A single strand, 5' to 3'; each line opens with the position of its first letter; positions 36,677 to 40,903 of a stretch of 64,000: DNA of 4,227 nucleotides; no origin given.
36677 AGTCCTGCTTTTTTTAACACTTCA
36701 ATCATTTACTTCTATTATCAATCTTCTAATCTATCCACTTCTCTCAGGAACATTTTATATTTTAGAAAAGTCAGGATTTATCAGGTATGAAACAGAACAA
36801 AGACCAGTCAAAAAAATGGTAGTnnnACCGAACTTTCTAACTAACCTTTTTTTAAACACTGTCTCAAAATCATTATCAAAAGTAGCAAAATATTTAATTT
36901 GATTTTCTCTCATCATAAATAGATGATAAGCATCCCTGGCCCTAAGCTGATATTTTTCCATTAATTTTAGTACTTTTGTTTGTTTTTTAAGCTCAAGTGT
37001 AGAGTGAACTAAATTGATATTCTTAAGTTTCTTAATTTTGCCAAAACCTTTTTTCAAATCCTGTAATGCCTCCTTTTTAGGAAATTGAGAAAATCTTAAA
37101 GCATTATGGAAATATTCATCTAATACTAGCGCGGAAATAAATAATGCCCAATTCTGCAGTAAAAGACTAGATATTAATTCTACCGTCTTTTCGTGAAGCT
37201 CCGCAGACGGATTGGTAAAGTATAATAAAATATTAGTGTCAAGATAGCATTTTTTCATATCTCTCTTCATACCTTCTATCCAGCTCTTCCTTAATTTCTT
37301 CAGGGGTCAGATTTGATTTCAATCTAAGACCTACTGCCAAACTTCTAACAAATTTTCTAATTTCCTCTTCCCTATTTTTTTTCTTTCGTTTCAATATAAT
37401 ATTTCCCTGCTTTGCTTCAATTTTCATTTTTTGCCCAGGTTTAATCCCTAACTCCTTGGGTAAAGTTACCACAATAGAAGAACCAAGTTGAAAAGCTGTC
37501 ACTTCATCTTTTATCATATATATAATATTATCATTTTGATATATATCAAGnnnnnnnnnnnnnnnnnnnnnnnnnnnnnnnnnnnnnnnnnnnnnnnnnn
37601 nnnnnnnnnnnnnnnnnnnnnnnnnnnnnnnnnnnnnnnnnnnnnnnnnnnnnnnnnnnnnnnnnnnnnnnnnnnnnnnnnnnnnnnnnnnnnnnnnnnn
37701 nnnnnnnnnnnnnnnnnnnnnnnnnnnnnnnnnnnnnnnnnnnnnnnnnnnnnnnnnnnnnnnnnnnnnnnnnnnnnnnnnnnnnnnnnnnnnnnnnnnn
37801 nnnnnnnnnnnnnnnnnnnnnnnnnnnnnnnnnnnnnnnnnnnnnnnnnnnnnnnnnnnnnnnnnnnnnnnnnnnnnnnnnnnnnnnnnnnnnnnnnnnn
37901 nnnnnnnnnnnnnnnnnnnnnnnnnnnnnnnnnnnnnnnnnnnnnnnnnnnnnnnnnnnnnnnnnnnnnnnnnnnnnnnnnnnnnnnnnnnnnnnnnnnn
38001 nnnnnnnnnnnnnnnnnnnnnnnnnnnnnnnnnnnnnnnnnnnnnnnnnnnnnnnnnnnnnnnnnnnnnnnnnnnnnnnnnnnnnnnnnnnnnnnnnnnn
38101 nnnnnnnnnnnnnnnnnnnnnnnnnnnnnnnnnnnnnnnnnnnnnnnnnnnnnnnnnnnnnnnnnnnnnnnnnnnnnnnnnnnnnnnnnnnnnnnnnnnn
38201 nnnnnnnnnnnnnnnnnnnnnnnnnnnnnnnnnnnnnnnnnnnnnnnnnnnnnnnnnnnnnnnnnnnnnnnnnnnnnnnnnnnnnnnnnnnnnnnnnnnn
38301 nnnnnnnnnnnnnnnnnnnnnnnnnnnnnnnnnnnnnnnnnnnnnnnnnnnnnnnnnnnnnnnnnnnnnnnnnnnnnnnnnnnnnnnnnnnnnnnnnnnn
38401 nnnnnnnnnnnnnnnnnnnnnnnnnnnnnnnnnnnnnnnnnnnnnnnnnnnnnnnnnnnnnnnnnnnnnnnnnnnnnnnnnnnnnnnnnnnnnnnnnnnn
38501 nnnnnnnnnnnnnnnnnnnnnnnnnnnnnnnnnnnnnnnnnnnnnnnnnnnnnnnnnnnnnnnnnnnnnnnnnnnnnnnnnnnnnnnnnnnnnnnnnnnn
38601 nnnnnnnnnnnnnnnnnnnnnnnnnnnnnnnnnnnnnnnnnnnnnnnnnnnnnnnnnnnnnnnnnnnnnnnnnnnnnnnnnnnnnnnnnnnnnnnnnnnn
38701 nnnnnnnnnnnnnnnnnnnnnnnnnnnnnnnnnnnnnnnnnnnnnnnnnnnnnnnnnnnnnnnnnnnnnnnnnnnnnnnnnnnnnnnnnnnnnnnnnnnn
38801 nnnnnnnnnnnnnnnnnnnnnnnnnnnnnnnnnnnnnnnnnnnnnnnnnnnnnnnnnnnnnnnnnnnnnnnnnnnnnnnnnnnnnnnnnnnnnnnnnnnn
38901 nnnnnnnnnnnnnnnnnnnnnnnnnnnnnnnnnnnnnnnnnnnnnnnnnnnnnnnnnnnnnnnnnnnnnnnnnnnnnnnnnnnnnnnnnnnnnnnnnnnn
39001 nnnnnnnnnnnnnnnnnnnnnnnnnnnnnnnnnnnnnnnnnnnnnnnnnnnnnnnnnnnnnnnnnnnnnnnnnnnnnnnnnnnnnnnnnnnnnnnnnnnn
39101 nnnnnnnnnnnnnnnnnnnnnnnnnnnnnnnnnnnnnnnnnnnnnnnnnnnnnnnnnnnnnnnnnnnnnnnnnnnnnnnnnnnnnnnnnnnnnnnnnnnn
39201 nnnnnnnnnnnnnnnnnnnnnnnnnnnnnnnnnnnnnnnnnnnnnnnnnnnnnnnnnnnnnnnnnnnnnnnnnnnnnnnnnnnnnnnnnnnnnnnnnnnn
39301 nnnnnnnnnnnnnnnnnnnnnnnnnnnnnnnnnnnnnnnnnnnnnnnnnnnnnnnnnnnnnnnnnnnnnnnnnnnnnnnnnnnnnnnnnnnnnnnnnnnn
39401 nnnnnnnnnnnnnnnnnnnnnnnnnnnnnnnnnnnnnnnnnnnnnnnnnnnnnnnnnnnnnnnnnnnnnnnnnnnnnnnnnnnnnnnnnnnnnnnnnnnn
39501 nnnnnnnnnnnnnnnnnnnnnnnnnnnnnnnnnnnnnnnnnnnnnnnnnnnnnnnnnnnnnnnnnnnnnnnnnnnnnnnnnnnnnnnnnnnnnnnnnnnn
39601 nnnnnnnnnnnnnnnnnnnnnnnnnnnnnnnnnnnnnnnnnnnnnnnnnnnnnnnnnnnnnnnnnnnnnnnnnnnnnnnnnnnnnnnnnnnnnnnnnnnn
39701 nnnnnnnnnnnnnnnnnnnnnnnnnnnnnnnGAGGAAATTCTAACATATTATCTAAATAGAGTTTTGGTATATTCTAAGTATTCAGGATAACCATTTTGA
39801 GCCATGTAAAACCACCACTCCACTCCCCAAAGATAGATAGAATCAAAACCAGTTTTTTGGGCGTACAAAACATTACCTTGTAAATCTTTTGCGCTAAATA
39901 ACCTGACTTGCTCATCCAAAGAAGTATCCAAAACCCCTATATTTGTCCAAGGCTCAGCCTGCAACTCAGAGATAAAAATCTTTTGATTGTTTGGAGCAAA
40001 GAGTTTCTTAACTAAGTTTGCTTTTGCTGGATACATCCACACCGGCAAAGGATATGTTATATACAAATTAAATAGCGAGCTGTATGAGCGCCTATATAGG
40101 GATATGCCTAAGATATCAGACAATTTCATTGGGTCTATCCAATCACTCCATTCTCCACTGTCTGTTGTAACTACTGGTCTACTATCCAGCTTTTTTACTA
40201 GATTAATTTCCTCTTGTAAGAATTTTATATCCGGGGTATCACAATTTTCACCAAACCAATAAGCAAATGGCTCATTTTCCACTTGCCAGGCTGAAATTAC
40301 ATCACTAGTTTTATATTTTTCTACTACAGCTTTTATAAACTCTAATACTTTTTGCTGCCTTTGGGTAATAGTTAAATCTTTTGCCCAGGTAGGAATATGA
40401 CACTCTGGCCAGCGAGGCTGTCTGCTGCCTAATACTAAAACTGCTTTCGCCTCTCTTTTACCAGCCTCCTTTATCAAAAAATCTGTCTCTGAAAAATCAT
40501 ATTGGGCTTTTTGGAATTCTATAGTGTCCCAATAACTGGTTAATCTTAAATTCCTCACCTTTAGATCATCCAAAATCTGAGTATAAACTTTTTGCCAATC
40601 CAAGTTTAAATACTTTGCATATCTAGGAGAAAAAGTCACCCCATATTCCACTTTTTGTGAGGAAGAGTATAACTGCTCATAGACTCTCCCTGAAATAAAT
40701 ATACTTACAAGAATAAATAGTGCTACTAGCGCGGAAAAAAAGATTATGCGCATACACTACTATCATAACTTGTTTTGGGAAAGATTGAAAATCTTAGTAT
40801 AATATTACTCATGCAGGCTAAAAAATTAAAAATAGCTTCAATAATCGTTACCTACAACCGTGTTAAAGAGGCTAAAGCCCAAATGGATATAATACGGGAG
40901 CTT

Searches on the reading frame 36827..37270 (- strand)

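Call 57: search_protein_families(library=pfam, proteins=[window:36827-37270:-], max_evalue=0.01)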
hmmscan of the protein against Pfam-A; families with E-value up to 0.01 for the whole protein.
window:36827-37270:- (148 aa): 1 family
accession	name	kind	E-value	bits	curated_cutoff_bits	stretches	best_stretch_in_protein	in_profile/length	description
PF01850.27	PIN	-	1.8e-14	54.8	23.6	1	9-138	2-117/120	PIN domain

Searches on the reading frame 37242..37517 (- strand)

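Call 57: search_protein_families(library=pfam, proteins=[window:37242-37517:-], max_evalue=0.01)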
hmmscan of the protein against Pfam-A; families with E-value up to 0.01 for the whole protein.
window:37242-37517:- (92 aa): 2 families
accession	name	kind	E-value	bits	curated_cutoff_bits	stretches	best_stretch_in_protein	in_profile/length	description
PF04014.23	MazE_antitoxin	-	5.1e-07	30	24.7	1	9-49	2-47/48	Antidote-toxin recognition MazE, bacterial antitoxin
PF20421.4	DHR-2_Lobe_C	-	0.0057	17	26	1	41-90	48-96/103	DHR-2, Lobe C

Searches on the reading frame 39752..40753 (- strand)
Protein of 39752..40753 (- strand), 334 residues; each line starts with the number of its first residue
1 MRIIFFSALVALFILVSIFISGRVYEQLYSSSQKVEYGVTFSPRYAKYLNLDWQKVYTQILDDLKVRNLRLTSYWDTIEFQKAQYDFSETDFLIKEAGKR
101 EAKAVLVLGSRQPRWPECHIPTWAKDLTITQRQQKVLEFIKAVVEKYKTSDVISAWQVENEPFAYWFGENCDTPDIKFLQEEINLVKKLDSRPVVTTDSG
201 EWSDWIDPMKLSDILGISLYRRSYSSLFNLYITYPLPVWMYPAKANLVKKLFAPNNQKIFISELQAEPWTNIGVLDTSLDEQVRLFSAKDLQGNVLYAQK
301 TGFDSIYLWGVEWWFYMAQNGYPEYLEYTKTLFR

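Call 87: search_protein_families(library=pfam, proteins=[window:39752-40753:-], max_evalue=0.0001)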
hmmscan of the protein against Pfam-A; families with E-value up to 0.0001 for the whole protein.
window:39752-40753:- (334 aa): 2 families
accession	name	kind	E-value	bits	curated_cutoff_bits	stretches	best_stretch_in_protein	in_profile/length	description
PF02449.21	Glyco_hydro_42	-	1.7e-06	28.1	21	0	65-205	23-184/376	Beta-galactosidase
PF00331.26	Glyco_hydro_10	-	2.3e-05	24.2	22.1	1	75-164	47-131/311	Glycosyl hydrolase family 10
